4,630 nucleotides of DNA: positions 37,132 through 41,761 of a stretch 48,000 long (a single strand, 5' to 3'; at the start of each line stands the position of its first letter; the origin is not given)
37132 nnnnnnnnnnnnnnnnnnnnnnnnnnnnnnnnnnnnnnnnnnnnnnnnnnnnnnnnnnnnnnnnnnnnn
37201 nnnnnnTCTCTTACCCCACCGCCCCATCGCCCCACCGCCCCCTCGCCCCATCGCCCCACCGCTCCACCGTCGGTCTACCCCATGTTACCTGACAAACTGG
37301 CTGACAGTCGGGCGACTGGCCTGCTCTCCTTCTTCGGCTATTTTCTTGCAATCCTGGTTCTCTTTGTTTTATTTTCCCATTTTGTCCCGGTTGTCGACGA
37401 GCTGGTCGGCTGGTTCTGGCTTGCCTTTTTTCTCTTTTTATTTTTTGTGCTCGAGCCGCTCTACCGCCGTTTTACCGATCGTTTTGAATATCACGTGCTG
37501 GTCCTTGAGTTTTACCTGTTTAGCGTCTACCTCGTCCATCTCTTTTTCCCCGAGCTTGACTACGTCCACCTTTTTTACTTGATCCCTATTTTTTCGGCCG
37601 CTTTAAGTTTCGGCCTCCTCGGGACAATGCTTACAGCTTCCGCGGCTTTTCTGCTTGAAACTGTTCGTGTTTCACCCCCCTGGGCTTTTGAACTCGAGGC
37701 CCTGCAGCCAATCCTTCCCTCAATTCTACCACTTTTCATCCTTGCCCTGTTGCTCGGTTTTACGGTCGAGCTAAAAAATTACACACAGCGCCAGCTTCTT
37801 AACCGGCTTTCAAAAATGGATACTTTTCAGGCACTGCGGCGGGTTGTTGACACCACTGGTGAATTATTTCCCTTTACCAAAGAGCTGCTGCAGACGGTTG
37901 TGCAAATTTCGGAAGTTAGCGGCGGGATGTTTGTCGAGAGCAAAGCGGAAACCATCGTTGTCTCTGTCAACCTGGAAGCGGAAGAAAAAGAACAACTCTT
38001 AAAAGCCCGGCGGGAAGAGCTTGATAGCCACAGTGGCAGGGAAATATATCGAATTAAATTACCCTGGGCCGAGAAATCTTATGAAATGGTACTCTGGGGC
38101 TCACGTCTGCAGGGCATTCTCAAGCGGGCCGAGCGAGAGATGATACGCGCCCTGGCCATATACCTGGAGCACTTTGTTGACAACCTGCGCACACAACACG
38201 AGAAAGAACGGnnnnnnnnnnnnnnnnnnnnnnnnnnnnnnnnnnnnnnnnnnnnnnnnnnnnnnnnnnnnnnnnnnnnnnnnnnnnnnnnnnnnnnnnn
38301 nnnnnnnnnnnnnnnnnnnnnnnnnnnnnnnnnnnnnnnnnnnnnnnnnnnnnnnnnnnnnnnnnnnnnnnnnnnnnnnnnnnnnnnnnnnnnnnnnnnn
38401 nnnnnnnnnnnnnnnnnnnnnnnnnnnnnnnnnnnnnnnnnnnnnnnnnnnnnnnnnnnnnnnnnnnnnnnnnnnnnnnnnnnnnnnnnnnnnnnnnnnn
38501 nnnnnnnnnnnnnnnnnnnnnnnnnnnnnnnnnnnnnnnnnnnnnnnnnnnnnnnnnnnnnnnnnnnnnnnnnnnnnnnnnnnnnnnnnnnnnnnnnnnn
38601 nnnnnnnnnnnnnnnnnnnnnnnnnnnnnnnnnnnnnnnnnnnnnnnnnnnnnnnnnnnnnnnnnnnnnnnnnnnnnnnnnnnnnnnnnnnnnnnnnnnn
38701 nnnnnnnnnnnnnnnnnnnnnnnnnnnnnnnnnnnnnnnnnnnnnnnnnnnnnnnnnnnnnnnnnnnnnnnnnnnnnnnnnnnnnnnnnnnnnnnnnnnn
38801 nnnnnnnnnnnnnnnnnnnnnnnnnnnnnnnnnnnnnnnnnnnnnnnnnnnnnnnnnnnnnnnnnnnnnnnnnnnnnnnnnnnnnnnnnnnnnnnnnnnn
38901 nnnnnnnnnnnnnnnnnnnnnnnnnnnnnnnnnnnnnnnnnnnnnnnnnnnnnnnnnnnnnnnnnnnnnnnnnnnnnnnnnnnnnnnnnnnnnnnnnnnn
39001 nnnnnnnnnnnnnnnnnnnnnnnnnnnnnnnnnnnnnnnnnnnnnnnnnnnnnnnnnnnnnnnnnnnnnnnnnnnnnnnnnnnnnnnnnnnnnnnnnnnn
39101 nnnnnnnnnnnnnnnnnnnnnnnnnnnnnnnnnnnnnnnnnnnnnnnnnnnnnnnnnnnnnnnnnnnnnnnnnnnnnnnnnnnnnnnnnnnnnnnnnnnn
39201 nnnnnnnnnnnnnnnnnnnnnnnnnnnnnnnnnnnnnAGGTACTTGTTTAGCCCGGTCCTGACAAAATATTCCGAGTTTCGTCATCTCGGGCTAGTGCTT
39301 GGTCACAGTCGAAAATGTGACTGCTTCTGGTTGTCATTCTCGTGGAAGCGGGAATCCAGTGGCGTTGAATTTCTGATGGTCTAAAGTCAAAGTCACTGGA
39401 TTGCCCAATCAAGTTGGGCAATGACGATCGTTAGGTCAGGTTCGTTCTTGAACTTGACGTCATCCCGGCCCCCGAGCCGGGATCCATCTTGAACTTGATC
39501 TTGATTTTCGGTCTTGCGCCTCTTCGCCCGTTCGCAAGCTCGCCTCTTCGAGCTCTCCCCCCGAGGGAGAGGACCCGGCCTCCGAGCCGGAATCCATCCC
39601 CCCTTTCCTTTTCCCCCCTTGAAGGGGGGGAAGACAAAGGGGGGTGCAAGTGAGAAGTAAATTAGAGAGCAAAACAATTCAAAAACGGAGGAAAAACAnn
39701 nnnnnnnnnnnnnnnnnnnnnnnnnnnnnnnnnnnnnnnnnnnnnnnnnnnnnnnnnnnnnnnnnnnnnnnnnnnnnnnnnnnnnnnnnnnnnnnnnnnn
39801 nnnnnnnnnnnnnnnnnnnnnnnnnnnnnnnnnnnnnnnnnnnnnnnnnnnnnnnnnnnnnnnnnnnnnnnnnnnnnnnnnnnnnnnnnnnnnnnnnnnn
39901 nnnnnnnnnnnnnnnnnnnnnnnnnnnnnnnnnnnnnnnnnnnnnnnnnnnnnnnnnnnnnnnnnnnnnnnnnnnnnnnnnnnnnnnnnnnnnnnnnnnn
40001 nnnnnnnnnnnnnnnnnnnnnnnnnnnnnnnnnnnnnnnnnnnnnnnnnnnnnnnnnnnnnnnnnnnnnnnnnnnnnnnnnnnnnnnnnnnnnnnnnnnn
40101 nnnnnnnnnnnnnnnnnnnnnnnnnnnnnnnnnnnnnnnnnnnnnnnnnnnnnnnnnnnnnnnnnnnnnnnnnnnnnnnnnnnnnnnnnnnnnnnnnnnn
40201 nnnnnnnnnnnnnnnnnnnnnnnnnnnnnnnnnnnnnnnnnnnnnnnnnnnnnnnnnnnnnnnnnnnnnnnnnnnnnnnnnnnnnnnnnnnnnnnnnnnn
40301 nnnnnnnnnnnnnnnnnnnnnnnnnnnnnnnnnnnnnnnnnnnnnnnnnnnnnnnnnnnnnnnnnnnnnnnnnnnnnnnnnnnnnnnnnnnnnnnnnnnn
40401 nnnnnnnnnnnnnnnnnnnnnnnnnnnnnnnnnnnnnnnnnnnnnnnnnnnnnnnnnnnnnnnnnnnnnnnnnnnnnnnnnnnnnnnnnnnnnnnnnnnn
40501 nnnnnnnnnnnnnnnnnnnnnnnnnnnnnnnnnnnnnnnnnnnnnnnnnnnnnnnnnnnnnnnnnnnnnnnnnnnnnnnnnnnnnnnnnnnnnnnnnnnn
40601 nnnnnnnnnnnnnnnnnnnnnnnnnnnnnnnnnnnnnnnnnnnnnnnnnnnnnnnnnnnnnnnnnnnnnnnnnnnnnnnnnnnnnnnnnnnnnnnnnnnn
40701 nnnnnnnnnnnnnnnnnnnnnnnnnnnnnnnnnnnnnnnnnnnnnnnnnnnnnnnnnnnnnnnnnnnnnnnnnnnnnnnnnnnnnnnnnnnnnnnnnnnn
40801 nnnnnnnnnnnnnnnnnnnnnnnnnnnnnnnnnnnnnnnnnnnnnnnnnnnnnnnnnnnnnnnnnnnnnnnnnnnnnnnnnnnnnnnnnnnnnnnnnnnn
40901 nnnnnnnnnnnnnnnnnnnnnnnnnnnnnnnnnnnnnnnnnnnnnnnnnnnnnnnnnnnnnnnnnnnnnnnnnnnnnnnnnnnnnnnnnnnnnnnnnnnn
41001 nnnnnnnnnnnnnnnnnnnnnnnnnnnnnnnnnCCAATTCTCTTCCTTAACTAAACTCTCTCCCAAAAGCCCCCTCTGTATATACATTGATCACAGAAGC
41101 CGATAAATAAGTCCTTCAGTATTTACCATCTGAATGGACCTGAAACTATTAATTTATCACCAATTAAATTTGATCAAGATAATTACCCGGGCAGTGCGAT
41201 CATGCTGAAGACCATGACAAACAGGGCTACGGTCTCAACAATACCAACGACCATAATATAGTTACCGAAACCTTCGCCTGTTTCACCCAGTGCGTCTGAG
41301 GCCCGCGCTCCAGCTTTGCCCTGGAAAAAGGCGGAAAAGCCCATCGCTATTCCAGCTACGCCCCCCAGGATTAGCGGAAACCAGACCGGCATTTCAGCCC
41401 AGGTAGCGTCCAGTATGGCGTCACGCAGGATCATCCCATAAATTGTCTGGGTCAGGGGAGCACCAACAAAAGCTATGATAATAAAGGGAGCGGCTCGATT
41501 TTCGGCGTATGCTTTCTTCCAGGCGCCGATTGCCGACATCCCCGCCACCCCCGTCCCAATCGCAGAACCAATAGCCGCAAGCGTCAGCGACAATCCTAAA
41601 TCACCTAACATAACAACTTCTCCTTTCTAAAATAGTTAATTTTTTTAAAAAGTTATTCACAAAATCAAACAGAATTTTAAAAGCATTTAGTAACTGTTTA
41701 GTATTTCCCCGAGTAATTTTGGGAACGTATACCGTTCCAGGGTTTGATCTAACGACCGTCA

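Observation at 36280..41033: PhnD-like binding protein + multi-TM kinase + sigma-54 activator: an AioX/AioS/AioR-style three-component sensor grafted onto a pilS-pilR position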

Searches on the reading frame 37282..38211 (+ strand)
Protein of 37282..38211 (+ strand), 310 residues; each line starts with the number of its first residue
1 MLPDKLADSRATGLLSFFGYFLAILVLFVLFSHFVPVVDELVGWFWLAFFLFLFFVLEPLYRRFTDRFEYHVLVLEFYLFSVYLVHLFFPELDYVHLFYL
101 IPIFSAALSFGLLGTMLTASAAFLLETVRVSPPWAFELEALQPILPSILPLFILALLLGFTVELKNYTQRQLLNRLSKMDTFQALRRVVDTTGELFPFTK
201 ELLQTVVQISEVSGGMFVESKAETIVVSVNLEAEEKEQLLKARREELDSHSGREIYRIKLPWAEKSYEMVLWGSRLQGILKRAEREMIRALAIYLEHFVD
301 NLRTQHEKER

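Call 23: find_homologous_proteins(query=window:37282-38211:+, max_evalue=0.001)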
Query window:37282-38211:+ (310 aa): 2 proteins with E <= 0.001 among 8000 candidates.
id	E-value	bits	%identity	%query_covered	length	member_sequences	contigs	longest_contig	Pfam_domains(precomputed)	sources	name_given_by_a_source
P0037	1.1e-66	243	58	69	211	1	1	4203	-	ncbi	ncbi:MAG: hypothetical protein ACLFN5_05970, partial [bacterium]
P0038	1.4e-44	171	50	53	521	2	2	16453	PF02518.32,PF00512.32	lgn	-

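Call 62: search_protein_representatives(protein=window:37282-38211:+)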
Query: 310 residues. Proteins with E-value up to 0.001 (for the whole library): 11; up to 1e-10: 8; up to 1e-30: 5. The best 11 are listed.
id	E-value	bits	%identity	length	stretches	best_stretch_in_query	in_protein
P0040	3.0e-123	427.6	65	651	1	1-310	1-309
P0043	2.9e-69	250.3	47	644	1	13-307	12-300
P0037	3.6e-67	243.4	59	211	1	11-213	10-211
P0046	2.9e-51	191.2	42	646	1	17-298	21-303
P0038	4.6e-45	170.9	46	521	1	14-218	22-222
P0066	3.9e-15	72.6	27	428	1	10-221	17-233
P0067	4.8e-13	65.8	32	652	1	25-243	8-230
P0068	2.2e-12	63.6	26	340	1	10-216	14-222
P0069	5.8e-07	45.8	26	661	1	21-223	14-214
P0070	4.6e-05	39.6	28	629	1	17-186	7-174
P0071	8.6e-04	35.4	25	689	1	13-220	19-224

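Call 63: search_protein_families(library=pfam, proteins=[P0066, P0067, P0068, P0069, P0070, P0071], max_evalue=0.001)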
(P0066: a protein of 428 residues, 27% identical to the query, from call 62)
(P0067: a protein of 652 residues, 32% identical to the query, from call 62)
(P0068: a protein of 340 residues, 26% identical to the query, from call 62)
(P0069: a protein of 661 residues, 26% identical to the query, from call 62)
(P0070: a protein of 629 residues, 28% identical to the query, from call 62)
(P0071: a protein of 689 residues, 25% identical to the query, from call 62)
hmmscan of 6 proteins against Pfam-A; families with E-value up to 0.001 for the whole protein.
P0066 (428 aa): 1 family
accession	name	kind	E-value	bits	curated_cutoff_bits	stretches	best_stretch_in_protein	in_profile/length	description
PF13188.13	PAS_8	-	0.00042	20.6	21.8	0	346-384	7-45/65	PAS domain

P0067 (652 aa): 5 families
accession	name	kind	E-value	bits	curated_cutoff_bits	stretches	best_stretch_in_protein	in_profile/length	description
PF02518.31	HATPase_c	-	5.8e-25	88.3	26.4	1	547-651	2-109/111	Histidine kinase-, DNA gyrase B-, and HSP90-like ATPase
PF00512.31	HisKA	-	4.6e-11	43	26.9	1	441-500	3-61/66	His Kinase A (phospho-acceptor) domain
PF00989.32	PAS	-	1.3e-07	32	22.6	1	311-421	2-113/113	PAS fold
PF13581.12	HATPase_c_2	-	3.6e-05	24.2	27.4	1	555-627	40-111/127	Histidine kinase-like ATPase domain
PF14501.12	HATPase_c_5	-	0.00079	19.7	22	0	553-637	8-90/102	GHKL domain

P0068 (340 aa): 0 families

P0069 (661 aa): 1 family
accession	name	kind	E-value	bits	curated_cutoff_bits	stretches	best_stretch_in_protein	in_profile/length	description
PF02518.31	HATPase_c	-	7.6e-17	62.2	26.4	1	547-658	2-109/111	Histidine kinase-, DNA gyrase B-, and HSP90-like ATPase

P0070 (629 aa): 2 families
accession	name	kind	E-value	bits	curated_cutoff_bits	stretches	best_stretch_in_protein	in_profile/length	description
PF02518.31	HATPase_c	-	1.6e-21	77.3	26.4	1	516-626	3-109/111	Histidine kinase-, DNA gyrase B-, and HSP90-like ATPase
PF13589.12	HATPase_c_3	-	0.00033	21.1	25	1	518-588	2-63/137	Histidine kinase-, DNA gyrase B-, and HSP90-like ATPase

P0071 (689 aa): 8 families
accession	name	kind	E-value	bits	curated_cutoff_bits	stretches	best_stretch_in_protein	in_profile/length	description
PF02518.31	HATPase_c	-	7.9e-26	91.1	26.4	1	582-685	2-107/111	Histidine kinase-, DNA gyrase B-, and HSP90-like ATPase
PF00512.31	HisKA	-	7.6e-14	51.9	26.9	1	473-535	2-63/66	His Kinase A (phospho-acceptor) domain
PF13426.13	PAS_9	-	7.5e-13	49.1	27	1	361-455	5-102/103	PAS domain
PF00989.32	PAS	-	1.8e-11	44.4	22.6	1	351-454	4-113/113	PAS fold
PF24820.1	Diguanyl_cycl_sensor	-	4.2e-06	27.1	28.1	1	353-437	1-96/109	Diguanylate cyclase-like sensor domain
PF13185.12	GAF_2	-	9.6e-06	26.3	28.6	1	199-335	5-136/136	GAF domain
PF08448.16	PAS_4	-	3.8e-05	24.3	23.1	1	355-458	2-109/110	PAS fold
PF14501.12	HATPase_c_5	-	0.00034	20.9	22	0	586-673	6-90/102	GHKL domain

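Call 64: find_encoding_contigs(protein=P0067, flank=6000, max_places=2)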
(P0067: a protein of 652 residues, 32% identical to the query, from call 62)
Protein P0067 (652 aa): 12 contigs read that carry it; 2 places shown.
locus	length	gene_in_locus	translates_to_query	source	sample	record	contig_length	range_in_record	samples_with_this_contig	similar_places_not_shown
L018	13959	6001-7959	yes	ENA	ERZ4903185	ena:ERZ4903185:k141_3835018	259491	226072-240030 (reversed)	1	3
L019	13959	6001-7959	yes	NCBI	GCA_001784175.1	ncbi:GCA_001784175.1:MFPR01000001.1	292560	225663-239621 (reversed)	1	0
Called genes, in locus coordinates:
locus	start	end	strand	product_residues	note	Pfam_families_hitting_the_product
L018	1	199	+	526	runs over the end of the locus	PF13185:GAF_2, PF01590:GAF, PF13492:GAF_3, PF13487:HD_5 (weak), PF01966:HD, PF13487:HD_5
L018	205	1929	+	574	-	PF05157:MshEN, PF00437:T2SSE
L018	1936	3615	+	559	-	PF05157:MshEN, PF00437:T2SSE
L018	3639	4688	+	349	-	PF00437:T2SSE, PF13401:AAA_22 (faint)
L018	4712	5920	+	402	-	PF28597:T2SSF_N, PF00482:T2SSF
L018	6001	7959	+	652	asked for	PF00989:PAS (weak), PF00512:HisKA, PF02518:HATPase_c, PF13581:HATPase_c_2 (faint)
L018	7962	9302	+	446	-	PF00072:Response_reg, PF00158:Sigma54_activat, PF01078:Mg_chelatase (faint), PF14532:Sigma54_activ_2, PF07728:AAA_5, PF25601:AAA_lid_14, PF02954:HTH_8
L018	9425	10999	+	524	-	PF01551:Peptidase_M23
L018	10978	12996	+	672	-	PF22745:Nlig-Ia, PF01653:DNA_ligase_aden, PF03120:OB_DNA_ligase, PF03119:DNA_ligase_ZBD, PF14520:HHH_5 (faint), PF12826:HHH_2, PF00533:BRCT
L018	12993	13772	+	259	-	PF14801:TrmI-like_N, PF21985:TR61B_FKBP-like (weak), PF01135:PCMT, PF01596:Methyltransf_3 (weak), PF08704:GCD14, PF13847:Methyltransf_31, PF13649:Methyltransf_25 (faint)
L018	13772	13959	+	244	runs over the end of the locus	-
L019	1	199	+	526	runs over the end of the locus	PF13185:GAF_2, PF01590:GAF, PF13492:GAF_3, PF13487:HD_5 (weak), PF01966:HD, PF13487:HD_5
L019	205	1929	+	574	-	PF05157:MshEN, PF00437:T2SSE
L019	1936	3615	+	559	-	PF05157:MshEN, PF00437:T2SSE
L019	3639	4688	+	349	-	PF00437:T2SSE, PF13401:AAA_22 (faint)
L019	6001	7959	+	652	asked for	PF00989:PAS (weak), PF00512:HisKA, PF02518:HATPase_c, PF13581:HATPase_c_2 (faint)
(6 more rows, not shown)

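Call 67: find_encoding_contigs(protein=P0071, flank=6000, max_places=1)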
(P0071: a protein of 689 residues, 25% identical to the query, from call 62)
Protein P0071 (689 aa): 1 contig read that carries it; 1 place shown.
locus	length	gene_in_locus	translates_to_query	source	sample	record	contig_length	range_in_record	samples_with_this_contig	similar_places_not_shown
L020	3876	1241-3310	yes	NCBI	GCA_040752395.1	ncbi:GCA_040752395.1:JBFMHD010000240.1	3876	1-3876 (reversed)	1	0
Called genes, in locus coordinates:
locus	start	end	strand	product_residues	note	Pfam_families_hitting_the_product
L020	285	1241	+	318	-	PF12974:Phosphonate-bd, PF09084:NMT1 (weak)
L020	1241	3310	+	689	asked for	PF13185:GAF_2 (weak), PF24820:Diguanyl_cycl_sensor (faint), PF00989:PAS, PF13426:PAS_9, PF00512:HisKA, PF02518:HATPase_c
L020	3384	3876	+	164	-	PF00072:Response_reg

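Call 68: find_encoding_contigs(protein=P0069, flank=6000, max_places=1)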
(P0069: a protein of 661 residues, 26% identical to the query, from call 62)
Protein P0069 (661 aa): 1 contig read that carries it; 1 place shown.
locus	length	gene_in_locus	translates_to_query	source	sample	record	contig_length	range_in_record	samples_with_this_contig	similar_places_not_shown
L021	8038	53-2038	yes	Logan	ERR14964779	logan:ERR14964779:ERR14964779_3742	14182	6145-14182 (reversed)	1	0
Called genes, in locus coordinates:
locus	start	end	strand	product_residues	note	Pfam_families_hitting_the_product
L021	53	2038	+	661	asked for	PF02518:HATPase_c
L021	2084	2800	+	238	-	PF00849:PseudoU_synth_2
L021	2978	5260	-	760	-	PF09586:YfhO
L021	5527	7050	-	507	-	PF01875:Memo, PF01871:AMMECR1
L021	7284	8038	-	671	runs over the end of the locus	-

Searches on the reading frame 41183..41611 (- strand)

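Call 3: search_protein_families(library=pfam, proteins=[window:41183-41611:-], max_evalue=0.01)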
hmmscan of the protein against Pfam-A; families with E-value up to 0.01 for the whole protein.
window:41183-41611:- (142 aa): 1 family
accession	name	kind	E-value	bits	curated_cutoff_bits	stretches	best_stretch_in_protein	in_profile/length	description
PF00137.26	ATP-synt_C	-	2e-13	50.8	24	2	85-138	6-59/60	ATP synthase subunit C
